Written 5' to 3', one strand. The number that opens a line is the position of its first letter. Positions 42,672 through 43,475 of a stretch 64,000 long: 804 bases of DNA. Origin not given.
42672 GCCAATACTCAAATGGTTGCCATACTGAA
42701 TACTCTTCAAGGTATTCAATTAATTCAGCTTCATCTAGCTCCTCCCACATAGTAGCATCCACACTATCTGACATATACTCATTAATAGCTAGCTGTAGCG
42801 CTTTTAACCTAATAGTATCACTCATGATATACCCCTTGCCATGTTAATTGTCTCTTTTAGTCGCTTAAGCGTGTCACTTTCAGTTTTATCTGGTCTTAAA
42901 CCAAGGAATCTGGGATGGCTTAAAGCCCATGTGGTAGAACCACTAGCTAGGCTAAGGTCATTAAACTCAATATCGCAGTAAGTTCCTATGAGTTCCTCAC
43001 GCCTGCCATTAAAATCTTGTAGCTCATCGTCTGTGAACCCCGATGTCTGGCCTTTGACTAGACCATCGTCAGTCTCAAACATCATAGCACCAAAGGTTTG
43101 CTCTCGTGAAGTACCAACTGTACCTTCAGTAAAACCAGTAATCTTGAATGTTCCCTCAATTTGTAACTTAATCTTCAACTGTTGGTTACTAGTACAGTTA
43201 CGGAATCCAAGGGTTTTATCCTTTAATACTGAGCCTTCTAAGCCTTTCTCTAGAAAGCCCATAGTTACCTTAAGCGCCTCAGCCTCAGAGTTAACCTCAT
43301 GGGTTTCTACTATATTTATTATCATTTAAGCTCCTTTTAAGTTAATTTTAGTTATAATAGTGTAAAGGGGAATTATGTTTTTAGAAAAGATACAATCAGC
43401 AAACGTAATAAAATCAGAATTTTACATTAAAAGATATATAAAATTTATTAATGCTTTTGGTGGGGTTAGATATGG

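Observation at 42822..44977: T4 gp30-like DNA ligase gene split into two ORFs by an opposite-strand HNH/NUMOD3 homing endonuclease gene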

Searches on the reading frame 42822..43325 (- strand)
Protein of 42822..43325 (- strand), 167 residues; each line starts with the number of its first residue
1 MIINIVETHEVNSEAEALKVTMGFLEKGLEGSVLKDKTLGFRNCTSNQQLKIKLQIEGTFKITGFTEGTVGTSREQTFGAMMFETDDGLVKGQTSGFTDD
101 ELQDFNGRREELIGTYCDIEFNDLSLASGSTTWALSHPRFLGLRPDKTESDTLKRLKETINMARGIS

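Call 3: search_protein_families(library=pfam, proteins=[window:42822-43325:-], max_evalue=0.1)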
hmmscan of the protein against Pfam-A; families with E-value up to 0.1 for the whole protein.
window:42822-43325:- (167 aa): 3 families
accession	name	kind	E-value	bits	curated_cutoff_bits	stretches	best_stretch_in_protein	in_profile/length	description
PF04679.21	DNA_ligase_A_C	-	0.0086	16.9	27.5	0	117-147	69-94/94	ATP dependent DNA ligase C terminal region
PF14743.12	DNA_ligase_OB_2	-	0.059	13.8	28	0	76-125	8-52/66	DNA ligase OB-like domain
PF01068.26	DNA_ligase_A_M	-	0.084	13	26.2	0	3-53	153-204/204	ATP dependent DNA ligase domain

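Call 4: search_protein_families(library=phrogs, proteins=[window:42822-43325:-], max_evalue=0.01)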
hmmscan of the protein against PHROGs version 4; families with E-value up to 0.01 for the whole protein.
window:42822-43325:- (167 aa): 2 families
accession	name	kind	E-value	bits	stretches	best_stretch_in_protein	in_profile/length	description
phrog_114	-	DNA, RNA and nucleotide metabolism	1.5e-31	110.6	1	3-158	367-512/634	ATP-dependent DNA ligase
phrog_30362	-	DNA, RNA and nucleotide metabolism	0.001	20.1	1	27-107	14-94/144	DNA ligase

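Call 6: search_solved_structures(query=window:42822-43325:-, max_evalue=1, show_alignments=2)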
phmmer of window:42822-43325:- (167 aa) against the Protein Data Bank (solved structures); distinct sequences matched with E-value up to 1: 9.
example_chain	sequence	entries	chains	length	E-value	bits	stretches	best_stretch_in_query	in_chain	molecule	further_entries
6ras_I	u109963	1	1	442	5.1e-07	32.9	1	14-145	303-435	ATP-dependent DNA ligase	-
6rau_I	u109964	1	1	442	5.1e-07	32.9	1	14-145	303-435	ATP-dependent DNA ligase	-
6rar_I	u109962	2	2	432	9e-07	32.1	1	14-142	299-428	ATP-dependent DNA ligase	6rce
6dt1_A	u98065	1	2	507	0.0059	19.7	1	5-154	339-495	DNA ligase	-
9fzx_A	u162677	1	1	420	0.0076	19.4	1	22-147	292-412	DNA ligase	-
2cfm_A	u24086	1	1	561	0.12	15.5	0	25-159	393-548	THERMOSTABLE DNA LIGASE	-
6imj_A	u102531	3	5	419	0.21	14.7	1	3-72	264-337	DNA ligase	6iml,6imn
6imk_A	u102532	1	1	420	0.21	14.7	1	3-72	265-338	DNA ligase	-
3rr5_A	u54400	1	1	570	0.9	12.6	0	81-159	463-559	DNA ligase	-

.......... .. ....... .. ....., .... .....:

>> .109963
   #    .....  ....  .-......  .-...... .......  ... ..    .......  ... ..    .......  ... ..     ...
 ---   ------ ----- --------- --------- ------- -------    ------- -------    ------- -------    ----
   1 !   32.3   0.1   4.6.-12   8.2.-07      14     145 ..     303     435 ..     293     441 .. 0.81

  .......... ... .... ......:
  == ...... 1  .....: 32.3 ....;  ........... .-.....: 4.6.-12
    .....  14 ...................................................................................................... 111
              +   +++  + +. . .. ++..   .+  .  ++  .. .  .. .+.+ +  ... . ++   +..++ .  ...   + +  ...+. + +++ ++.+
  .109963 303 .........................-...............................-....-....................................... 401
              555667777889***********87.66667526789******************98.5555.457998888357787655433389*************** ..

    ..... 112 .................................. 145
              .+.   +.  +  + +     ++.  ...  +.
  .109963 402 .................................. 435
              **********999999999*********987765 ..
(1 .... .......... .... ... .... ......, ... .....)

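Call 10: search_dna_similar(query=window:42822-43325:-, collection=phages, mode=protein, max_rows=30)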
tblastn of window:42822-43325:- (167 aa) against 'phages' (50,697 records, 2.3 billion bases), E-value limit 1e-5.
Records with a match: 517; places in all: 517; records where one place covers at least 80% of the query: 503.
Best place of each record, by identity: <60% 517.
By first word of the organism name: Salmonella 127; Vibrio 83; Klebsiella 56; Campylobacter 52; Escherichia 49; Pseudomonas 23; Aeromonas 20; Dickeya 19; Erwinia 11; Acinetobacter 10; and 22 more.
By host as written in the record: - 69; Klebsiella pneumoniae 24; Salmonella enterica subsp. enterica serovar Typhimurium 17; Campylobacter jejuni 16; Salmonella enterica 16; Campylobacter jejuni NCTC12662 15; Salmonella enterica subsp. enterica serovar Enteritidis PT1 15; Escherichia coli 13; and 173 more.
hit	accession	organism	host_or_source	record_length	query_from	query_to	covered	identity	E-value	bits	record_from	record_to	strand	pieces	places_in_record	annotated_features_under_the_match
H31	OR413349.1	Vibrio phage pv27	Vibrio parahaemolyticus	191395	3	167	99%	45.5%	2e-34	132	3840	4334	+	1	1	ATP-dependent DNA ligase | hypothetical protein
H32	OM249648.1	Vibrio phage phiKT1024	Vibrio sp.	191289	3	167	99%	44.8%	8e-34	130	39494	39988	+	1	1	putative DNA ligase | hypothetical protein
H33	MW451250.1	Vibrio phage phiTY18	Vibrio parahaemolyticus TY18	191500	3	167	99%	44.8%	1e-33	130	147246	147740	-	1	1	record has no annotation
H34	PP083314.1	Vibrio phage VB_VaC_SRILMA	Vibrio alginolyticus CECT 521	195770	3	167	99%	44.2%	2e-33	129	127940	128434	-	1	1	ATP-dependent DNA ligase | hypothetical protein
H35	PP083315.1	Vibrio phage VB_VaC_TDDLMA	Vibrio alginolyticus CECT 521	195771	3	167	99%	44.2%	2e-33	129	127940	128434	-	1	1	ATP-dependent DNA ligase | hypothetical protein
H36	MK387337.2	Vibrio phage Va1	Vibrio alginolyticus NBRC 15630 = ATCC ...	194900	3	167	99%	43.6%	6e-33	128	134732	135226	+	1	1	hypothetical protein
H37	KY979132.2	Acidovorax phage ACP17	Acidovorax citrulli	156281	3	164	97%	39.5%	2e-33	129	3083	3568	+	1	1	DNA ligase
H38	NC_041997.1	Acidovorax phage ACP17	Acidovorax citrulli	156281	3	164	97%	39.5%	2e-33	129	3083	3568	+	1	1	DNA ligase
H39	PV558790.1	Variovorax phage V45v66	Variovorax sp. SCN45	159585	3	157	93%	40.4%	5e-32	125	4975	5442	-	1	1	record has no annotation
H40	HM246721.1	Campylobacter phage vB_CcoM-IBB_35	-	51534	3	157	93%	35.5%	2e-20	92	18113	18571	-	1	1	gp30 DNA ligase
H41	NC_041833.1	Campylobacter phage vB_CcoM-IBB_35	-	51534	3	157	93%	35.5%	2e-20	92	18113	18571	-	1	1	gp30 DNA ligase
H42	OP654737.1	Campylobacter phage vB_CjeM_WX1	Campylobacter jejuni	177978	3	157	93%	34.8%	2e-20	92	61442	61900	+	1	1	putative DNA ligase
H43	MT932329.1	Campylobacter phage F379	Campylobacter jejuni RM1221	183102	3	157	93%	34.8%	4e-20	92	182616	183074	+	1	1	putative DNA ligase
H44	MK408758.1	Campylobacter phage CP20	Campylobacter jejuni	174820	3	157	93%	34.8%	4e-20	92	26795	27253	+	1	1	DNA ligase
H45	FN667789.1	Campylobacter phage CPt10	-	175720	3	157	93%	34.8%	4e-20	92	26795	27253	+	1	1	Possible phage DNA ligase | HMMPfam hit to PF01068, ATP dependent DNA ligase,central, score ...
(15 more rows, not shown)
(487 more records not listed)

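Call 11: get_annotated_region(hit=H31, flank=4000)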
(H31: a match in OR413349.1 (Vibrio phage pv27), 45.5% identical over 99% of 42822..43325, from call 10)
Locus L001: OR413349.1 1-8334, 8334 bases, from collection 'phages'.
description: Vibrio phage pv27, complete genome.
organism: Vibrio phage pv27 (NCBI taxid 3074848)
taxonomy: Viruses; Duplodnaviria; Heunggongvirae; Uroviricota; Caudoviricetes
host: Vibrio parahaemolyticus; source: shirmp pond water and mud; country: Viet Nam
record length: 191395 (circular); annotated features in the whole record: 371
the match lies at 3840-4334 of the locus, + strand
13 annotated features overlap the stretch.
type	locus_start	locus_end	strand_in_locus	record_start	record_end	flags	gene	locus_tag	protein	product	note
CDS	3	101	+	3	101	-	-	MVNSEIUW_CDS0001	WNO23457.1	hypothetical protein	-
CDS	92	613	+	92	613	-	-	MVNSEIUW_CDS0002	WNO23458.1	hypothetical protein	-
CDS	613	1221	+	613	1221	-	-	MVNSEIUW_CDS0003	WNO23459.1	deoxynucleoside monophosphate kinase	-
CDS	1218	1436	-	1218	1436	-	-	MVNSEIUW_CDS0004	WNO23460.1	hypothetical protein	-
CDS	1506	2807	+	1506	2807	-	-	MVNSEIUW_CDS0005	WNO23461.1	hypothetical protein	-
CDS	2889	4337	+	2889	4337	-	-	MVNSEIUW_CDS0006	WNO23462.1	ATP-dependent DNA ligase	-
CDS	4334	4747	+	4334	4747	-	-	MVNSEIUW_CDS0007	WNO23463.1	hypothetical protein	-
CDS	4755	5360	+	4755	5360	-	-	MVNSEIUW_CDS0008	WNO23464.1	hypothetical protein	-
CDS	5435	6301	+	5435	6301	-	-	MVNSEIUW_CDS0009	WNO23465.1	hypothetical protein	-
CDS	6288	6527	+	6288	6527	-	-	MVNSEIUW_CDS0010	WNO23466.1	hypothetical protein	-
CDS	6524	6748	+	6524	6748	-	-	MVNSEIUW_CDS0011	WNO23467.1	hypothetical protein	-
CDS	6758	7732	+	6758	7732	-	-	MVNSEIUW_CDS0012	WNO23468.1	hypothetical protein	-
CDS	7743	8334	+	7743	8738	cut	-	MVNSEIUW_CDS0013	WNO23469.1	hypothetical protein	-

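Call 12: get_annotated_region(hit=H37, flank=4000)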
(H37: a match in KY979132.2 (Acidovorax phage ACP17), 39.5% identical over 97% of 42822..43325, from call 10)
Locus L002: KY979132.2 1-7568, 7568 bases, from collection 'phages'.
description: Acidovorax phage ACP17, complete genome.
organism: Acidovorax phage ACP17 (NCBI taxid 2010329)
taxonomy: Viruses; Duplodnaviria; Heunggongvirae; Uroviricota; Caudoviricetes; Busanvirus; Busanvirus ACP17
host: Acidovorax citrulli; source: -; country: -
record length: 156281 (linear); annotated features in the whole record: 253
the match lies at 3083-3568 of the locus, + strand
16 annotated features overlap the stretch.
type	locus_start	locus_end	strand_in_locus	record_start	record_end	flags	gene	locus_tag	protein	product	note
CDS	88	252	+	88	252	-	-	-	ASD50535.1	hypothetical protein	-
CDS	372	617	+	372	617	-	-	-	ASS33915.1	hypothetical protein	-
CDS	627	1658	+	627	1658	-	-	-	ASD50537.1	RNA ligase 2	RnlB RNA ligase 2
CDS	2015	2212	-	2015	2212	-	-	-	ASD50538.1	swarming motility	Swarming motility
CDS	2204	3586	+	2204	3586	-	-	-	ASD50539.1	DNA ligase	DNA ligase, phage-associated T4-like phage gp30 T4 GC1627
CDS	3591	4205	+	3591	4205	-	-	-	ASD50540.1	hypothetical protein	-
CDS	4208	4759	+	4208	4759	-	-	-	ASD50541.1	hypothetical protein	-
CDS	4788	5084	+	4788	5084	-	-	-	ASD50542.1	hypothetical protein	-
CDS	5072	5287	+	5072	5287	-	-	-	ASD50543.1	hypothetical protein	-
CDS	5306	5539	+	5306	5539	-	-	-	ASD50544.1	hypothetical protein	-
CDS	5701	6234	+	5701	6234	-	-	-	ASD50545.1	hypothetical protein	Hypothetical protein yfdR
CDS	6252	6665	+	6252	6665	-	-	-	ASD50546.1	hypothetical protein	-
CDS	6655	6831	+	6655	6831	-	-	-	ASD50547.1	hypothetical protein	-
CDS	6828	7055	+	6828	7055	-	-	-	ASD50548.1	hypothetical protein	-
CDS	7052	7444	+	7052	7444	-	-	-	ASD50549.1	hypothetical protein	-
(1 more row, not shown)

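Call 26: find_homologous_proteins(query=window:42822-43325:-)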
Query window:42822-43325:- (167 aa): 36 proteins with E <= 0.001 among 75 candidates.
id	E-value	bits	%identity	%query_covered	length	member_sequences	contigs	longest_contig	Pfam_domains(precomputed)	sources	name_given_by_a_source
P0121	7.3e-104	362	100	100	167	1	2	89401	-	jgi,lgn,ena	-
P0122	7.1e-40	154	49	100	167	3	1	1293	-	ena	-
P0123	3.6e-37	146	43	100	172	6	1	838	-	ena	-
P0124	1.5e-31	127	44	96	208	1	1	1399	PF01068.27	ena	-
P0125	3.6e-25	107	40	96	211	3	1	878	PF01068.27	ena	-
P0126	1.8e-24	104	40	96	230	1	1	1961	PF01068.27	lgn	-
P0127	6.1e-14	70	38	90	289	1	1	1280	PF14743.13,PF09414.16,PF01068.27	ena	-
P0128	2.0e-13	68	38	90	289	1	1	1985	PF14743.13,PF09414.16,PF01068.27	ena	-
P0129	2.2e-13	68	38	90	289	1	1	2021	PF14743.13,PF09414.16,PF01068.27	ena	-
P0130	2.3e-13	68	38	90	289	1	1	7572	PF14743.13,PF09414.16,PF01068.27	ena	-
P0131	2.7e-13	68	38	90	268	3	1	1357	PF14743.13,PF01068.27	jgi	jgi:DNA ligase-1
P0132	2.8e-13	68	38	90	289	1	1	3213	PF14743.13,PF09414.16,PF01068.27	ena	-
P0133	2.9e-13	68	38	90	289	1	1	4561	PF14743.13,PF09414.16,PF01068.27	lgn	-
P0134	3.1e-13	68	38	90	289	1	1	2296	PF14743.13,PF09414.16,PF01068.27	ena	-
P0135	3.1e-13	68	38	90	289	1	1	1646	PF14743.13,PF09414.16,PF01068.27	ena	-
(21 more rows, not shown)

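Call 27: find_encoding_contigs(protein=P0122, flank=3000, max_places=4)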
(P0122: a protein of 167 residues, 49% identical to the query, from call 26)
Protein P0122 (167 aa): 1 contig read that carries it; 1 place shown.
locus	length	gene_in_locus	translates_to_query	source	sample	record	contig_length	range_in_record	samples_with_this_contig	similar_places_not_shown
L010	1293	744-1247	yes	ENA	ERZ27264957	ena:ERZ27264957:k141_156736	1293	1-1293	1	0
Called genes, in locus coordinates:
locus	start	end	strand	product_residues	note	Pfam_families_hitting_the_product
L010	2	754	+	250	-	?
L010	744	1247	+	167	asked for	-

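Call 28: find_encoding_contigs(protein=P0123, flank=3000, max_places=4)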
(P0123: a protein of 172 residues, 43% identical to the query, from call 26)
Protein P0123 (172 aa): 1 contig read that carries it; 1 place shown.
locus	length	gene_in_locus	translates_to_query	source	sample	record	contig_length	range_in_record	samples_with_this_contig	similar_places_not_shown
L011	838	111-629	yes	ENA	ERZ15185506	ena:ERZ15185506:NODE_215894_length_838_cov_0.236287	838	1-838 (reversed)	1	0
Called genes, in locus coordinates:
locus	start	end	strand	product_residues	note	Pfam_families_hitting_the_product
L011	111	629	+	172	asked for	-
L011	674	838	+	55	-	?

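Call 34: find_related_loci(query=A2, collection=viral_contigs, flank=5000)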
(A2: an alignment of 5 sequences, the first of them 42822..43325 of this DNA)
Query A2 (167 aa) in viral_contigs; peptide patterns used: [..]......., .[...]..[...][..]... (x = any residue, [..] = any of these).
92 stretches matched a pattern; 81 encode a relative of the query (tblastn E <= 1e-3); the best 80 are kept; 80 distinct loci.
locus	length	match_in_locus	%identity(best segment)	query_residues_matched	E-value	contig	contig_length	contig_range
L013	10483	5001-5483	53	3-163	4e-56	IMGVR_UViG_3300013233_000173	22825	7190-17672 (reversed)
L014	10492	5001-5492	55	3-166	3e-55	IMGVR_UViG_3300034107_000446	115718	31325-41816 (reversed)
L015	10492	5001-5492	55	3-166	3e-55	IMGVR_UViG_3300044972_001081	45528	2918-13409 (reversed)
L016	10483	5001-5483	53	3-163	4e-54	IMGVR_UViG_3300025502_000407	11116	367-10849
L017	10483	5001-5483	52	3-163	2e-52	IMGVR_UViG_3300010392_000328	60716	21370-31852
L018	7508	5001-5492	53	3-166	2e-52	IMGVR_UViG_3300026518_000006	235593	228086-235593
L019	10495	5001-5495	52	3-167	1e-52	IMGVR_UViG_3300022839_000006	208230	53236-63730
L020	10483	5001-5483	52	3-163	2e-52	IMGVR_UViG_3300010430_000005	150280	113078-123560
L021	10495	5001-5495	52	3-167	1e-52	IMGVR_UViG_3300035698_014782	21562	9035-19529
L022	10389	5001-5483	53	3-163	4e-52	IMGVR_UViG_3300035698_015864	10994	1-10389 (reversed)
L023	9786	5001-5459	55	11-163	9e-52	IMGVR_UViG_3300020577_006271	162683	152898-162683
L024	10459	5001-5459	55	11-163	2e-51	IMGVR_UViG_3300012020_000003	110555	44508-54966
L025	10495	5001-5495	51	3-167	2e-50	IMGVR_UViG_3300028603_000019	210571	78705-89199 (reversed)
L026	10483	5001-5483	52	3-163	3e-50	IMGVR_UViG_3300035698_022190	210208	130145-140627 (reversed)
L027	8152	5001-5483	52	3-163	6e-50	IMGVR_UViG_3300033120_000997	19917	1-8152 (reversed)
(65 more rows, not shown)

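Call 43: search_protein_families(library=ncbifam, proteins=[window:42822-43325:-], max_evalue=0.01)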
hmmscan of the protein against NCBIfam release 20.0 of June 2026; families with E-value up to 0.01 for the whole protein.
window:42822-43325:- (167 aa): 3 families
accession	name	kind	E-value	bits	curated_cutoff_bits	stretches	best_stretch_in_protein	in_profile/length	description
NF006592.0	PRK09125.1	equivalog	1.5e-05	24.1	200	1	3-101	151-247/283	DNA ligase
TIGR02779.1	NHEJ_ligase_lig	equivalog_domain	0.0011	18.3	227.75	1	23-106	154-238/302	non-homologous end-joining DNA ligase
NF041331.1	LigA_Halo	equivalog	0.0065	15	830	0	24-158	396-549/552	ATP-dependent DNA ligase LigA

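Call 58: search_protein_representatives(protein=window:42822-43325:-)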
Query: 167 residues. Proteins with E-value up to 0.001 (for the whole library): 1447; up to 1e-10: 406; up to 1e-30: 45. The best 150 are listed.
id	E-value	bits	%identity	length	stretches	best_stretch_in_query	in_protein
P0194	1.1e-44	168.4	52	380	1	3-163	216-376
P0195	4.3e-44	166.4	51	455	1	3-164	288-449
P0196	4.3e-44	166.4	48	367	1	3-166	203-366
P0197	5.1e-42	159.7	48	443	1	3-166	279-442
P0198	1.6e-41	158.0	50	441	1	3-164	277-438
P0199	2.3e-41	157.6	48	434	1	3-162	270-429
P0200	1.2e-40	155.2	51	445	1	2-164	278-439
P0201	5.2e-40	153.1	48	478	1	3-167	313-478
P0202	1.6e-39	151.5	48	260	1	3-166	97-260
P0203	2.8e-39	150.8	49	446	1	4-157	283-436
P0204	4.9e-39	150.0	48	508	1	3-166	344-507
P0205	1.0e-38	148.9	47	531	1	3-163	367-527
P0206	1.8e-38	148.2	49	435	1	7-166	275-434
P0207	2.0e-38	148.0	51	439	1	3-158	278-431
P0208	7.6e-38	146.1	56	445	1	21-162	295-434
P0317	1.4e-16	77.0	35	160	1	3-157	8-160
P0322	2.1e-16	76.5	34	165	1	6-166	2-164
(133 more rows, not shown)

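Call 59: find_encoding_contigs(protein=P0322, flank=3500, max_places=2)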
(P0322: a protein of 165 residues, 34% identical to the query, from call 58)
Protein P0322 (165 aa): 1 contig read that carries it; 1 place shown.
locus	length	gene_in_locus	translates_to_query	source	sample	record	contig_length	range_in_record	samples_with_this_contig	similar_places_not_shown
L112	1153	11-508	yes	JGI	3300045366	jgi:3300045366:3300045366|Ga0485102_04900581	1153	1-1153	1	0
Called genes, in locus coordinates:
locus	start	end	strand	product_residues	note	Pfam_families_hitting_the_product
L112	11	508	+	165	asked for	PF14743:DNA_ligase_OB_2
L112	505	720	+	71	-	-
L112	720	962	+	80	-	-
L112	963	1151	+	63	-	?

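Call 60: find_encoding_contigs(protein=P0317, flank=3500, max_places=2)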
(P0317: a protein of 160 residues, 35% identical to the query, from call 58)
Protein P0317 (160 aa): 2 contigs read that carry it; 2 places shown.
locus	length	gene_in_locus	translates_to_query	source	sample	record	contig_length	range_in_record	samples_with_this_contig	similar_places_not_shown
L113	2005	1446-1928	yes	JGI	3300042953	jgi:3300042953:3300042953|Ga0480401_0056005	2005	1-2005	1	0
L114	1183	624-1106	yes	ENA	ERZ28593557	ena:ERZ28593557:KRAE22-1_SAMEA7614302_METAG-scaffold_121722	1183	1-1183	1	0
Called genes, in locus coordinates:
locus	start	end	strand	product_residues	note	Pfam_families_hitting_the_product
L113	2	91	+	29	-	?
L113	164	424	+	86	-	PF00542:Ribosomal_L12 (weak)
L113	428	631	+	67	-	-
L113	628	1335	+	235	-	PF01068:DNA_ligase_A_M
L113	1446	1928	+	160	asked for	PF01068:DNA_ligase_A_M, PF14743:DNA_ligase_OB_2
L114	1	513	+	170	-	?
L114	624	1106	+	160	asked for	PF01068:DNA_ligase_A_M, PF14743:DNA_ligase_OB_2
